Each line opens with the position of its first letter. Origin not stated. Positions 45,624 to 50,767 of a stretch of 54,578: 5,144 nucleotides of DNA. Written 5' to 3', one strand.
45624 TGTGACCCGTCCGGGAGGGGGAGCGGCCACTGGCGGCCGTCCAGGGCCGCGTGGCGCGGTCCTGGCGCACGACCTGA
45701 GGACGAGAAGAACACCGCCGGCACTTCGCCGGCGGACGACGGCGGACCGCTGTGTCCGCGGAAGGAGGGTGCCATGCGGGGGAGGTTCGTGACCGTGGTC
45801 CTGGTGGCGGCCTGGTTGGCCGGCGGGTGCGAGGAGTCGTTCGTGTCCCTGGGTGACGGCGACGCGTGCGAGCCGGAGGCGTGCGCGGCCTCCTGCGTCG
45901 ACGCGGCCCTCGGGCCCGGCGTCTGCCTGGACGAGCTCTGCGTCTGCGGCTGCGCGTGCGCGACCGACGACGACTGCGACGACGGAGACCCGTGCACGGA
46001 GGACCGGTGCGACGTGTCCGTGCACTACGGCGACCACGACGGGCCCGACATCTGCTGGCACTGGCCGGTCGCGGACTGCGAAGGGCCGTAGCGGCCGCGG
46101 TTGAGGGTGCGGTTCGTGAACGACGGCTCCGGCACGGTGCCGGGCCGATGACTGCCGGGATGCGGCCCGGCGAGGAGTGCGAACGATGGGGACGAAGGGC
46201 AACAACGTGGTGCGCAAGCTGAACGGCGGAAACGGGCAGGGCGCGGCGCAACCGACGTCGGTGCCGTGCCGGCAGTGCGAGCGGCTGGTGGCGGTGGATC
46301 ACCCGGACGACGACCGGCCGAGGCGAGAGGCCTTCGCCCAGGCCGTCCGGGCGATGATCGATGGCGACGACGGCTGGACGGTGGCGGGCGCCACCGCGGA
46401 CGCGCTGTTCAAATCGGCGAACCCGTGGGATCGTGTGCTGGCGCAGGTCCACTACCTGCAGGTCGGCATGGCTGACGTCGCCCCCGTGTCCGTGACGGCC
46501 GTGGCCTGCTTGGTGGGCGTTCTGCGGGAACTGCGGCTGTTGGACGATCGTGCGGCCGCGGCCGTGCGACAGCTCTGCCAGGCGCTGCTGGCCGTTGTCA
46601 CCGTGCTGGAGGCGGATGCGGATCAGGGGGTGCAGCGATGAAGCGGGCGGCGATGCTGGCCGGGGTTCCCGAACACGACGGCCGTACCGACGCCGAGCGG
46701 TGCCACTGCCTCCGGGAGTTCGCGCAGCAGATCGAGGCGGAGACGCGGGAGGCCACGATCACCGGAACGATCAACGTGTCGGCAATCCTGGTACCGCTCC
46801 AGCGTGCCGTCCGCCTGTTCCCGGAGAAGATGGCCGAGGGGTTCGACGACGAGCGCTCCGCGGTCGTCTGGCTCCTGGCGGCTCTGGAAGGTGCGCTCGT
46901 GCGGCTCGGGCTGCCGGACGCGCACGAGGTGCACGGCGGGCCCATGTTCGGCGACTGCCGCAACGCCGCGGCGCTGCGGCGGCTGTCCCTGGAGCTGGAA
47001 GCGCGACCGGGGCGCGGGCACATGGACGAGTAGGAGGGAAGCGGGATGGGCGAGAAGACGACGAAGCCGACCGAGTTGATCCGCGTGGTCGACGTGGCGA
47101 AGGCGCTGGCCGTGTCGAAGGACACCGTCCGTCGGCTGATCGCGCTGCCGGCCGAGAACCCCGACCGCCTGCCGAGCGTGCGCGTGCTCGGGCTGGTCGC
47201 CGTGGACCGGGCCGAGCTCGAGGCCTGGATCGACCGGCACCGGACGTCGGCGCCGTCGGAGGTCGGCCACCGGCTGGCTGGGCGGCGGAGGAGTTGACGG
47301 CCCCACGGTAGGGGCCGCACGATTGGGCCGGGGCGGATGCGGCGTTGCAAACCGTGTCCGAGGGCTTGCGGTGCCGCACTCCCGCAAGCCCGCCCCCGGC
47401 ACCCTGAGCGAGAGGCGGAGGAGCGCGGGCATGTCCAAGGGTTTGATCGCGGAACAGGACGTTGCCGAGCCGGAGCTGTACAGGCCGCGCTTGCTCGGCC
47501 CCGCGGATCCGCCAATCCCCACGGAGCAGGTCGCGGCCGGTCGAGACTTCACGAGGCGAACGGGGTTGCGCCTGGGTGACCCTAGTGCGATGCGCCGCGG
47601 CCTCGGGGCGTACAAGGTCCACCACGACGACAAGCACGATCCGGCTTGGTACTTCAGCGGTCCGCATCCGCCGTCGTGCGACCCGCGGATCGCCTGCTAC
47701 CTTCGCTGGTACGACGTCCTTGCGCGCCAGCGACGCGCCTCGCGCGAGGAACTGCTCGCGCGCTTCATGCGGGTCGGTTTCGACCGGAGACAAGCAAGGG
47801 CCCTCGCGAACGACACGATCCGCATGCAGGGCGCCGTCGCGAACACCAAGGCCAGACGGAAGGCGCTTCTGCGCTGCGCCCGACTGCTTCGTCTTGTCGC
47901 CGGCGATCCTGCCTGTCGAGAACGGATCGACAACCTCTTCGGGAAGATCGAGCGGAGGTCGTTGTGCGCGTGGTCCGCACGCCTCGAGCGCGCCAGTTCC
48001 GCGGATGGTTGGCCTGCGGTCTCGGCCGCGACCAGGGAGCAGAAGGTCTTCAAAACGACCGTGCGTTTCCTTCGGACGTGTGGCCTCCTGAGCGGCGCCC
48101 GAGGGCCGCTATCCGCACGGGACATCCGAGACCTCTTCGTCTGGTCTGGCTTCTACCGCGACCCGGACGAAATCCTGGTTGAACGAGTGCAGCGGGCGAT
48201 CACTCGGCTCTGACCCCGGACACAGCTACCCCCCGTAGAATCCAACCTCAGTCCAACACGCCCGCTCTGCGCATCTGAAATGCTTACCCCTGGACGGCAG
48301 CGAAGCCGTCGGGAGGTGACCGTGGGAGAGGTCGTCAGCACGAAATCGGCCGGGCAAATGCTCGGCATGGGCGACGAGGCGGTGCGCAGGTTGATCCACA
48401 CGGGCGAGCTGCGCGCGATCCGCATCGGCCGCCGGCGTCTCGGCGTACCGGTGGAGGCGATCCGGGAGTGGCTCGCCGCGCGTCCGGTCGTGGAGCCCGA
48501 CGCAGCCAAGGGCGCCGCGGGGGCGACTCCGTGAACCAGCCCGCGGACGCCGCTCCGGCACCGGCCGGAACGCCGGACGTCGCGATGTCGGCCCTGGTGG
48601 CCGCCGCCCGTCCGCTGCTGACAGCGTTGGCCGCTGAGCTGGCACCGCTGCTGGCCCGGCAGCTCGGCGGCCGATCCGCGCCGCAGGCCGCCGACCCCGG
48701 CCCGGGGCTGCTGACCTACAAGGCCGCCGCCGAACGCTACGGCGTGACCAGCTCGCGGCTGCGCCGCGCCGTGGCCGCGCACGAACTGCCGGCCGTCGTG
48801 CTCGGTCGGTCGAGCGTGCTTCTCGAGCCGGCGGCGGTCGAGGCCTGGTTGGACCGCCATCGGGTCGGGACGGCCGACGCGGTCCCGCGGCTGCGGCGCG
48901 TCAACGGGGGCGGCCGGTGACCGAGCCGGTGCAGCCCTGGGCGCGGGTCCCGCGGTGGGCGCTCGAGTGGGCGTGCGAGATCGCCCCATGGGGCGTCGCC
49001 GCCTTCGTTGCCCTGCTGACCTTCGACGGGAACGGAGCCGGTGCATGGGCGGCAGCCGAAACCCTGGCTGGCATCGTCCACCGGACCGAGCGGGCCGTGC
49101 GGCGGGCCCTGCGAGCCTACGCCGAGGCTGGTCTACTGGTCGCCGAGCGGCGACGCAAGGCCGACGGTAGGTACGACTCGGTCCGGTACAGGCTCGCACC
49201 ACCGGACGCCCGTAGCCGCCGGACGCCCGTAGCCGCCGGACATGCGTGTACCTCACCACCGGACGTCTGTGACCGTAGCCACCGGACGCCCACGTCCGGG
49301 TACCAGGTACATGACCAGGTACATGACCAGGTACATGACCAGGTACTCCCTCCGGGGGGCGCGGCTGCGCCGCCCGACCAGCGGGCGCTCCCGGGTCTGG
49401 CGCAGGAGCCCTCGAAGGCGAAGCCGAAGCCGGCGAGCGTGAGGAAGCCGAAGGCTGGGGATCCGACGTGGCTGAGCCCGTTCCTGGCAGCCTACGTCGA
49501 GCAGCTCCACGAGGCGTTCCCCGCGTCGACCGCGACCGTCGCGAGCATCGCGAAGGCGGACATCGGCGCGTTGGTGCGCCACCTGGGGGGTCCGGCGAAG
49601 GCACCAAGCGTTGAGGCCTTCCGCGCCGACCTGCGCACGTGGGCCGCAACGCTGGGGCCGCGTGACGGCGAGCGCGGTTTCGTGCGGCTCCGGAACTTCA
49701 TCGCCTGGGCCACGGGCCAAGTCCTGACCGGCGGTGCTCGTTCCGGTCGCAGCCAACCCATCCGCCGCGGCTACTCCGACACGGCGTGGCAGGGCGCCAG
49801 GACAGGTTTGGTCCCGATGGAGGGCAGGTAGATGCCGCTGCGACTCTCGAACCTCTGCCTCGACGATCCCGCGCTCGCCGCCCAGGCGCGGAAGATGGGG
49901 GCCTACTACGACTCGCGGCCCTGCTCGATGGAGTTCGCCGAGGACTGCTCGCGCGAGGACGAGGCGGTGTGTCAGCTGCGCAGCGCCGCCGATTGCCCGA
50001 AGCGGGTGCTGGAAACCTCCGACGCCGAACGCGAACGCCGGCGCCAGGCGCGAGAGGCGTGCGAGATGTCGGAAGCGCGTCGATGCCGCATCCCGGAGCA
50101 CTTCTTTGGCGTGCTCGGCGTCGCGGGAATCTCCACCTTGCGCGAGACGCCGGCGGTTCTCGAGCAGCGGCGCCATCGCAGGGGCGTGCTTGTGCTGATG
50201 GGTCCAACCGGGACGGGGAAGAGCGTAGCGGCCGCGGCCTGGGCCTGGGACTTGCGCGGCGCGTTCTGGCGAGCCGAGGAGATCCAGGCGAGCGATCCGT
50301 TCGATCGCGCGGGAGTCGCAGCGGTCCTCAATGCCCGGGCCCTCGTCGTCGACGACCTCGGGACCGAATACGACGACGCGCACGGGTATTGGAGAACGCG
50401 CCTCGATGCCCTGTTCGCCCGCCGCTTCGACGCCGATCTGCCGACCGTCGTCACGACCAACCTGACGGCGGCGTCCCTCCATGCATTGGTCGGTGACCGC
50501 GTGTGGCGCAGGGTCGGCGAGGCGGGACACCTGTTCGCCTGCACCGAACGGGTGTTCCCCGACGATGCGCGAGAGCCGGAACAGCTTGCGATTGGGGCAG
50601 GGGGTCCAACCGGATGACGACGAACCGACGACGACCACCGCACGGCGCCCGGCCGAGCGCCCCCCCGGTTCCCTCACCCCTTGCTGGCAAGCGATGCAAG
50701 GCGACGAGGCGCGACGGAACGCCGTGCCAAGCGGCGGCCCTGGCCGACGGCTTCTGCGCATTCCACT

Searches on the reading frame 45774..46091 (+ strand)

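Call 28: search_protein_families(library=pfam, proteins=[window:45774-46091:+], max_evalue=0.01)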
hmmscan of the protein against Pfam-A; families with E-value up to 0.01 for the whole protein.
window:45774-46091:+ (105 aa): 1 family
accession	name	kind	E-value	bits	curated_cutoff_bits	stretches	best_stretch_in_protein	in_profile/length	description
PF00526.23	Dicty_CTDC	-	0.002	18.3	27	1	67-81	1-15/24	Dictyostelium (slime mold) repeat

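Call 96: search_protein_families(library=phrogs, proteins=[window:45774-46091:+], max_evalue=0.001)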
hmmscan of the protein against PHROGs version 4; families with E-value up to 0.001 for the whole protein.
window:45774-46091:+ (105 aa): 0 families

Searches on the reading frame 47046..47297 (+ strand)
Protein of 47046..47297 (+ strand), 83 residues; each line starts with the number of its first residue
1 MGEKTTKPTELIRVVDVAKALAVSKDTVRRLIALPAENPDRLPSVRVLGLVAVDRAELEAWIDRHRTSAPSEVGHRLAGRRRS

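Call 96: search_protein_families(library=phrogs, proteins=[window:47046-47297:+], max_evalue=0.001)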
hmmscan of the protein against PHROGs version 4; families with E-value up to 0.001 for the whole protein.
window:47046-47297:+ (83 aa): 1 family
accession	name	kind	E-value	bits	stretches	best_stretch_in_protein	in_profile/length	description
phrog_66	-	integration and excision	5.5e-09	37.2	1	3-77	85-155/412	excisionase and transcriptional regulator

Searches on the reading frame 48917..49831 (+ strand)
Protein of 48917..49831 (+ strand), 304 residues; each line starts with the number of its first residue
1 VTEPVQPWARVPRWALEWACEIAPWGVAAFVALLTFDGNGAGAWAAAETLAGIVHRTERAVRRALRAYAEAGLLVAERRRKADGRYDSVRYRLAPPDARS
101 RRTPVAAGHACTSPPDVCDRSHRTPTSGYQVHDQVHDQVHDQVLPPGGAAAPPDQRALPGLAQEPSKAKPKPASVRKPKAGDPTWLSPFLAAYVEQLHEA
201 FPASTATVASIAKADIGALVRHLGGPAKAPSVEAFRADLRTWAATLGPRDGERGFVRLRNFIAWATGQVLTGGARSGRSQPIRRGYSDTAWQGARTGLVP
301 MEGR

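Call 96: search_protein_families(library=phrogs, proteins=[window:48917-49831:+], max_evalue=0.001)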
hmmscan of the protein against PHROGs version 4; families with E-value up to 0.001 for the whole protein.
window:48917-49831:+ (304 aa): 3 families
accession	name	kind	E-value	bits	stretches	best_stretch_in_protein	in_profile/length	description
phrog_270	-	DNA, RNA and nucleotide metabolism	5.7e-07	30.2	1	29-159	52-152/383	replication initiation protein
phrog_391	-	DNA, RNA and nucleotide metabolism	1.5e-06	29.1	1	24-145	17-118/298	replication initiation O-like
phrog_678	-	DNA, RNA and nucleotide metabolism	1.5e-05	25.8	1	18-104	66-145/346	replication initiation O-like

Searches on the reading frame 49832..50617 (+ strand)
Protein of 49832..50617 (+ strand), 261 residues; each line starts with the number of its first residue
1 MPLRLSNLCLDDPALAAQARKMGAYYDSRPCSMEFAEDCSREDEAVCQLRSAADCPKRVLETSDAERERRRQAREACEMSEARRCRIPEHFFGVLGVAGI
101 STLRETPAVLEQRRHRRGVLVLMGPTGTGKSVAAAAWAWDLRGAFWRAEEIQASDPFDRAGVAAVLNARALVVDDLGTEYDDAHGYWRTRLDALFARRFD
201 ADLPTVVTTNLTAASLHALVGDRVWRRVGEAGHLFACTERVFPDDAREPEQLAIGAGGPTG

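Call 28: search_protein_families(library=pfam, proteins=[window:49832-50617:+], max_evalue=0.01)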
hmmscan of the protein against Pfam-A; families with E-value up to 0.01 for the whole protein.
window:49832-50617:+ (261 aa): 3 families
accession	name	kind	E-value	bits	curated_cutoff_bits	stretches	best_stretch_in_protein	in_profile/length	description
PF13191.12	AAA_16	-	3e-06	28.3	32.6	1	110-205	16-122/167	AAA ATPase domain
PF01695.23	IstB_IS21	-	0.00034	20.6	24.1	0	118-224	93-207/238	IstB-like ATP binding protein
PF25199.1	nSTAND_NTPase5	-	0.004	17.4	34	1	110-175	34-104/145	Novel STAND NTPase 5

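Call 96: search_protein_families(library=phrogs, proteins=[window:49832-50617:+], max_evalue=0.001)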
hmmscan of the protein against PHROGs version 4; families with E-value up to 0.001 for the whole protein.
window:49832-50617:+ (261 aa): 3 families
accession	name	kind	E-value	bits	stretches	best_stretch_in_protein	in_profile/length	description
phrog_50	-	DNA, RNA and nucleotide metabolism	8.2e-15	55.8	1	116-230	368-495/570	DnaC-like helicase loader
phrog_3277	-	DNA, RNA and nucleotide metabolism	4.5e-09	37.3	1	117-235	10-145/168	DnaC-like helicase loader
phrog_26922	-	DNA, RNA and nucleotide metabolism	0.00086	20.9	0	169-234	13-76/92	DnaC-like helicase loader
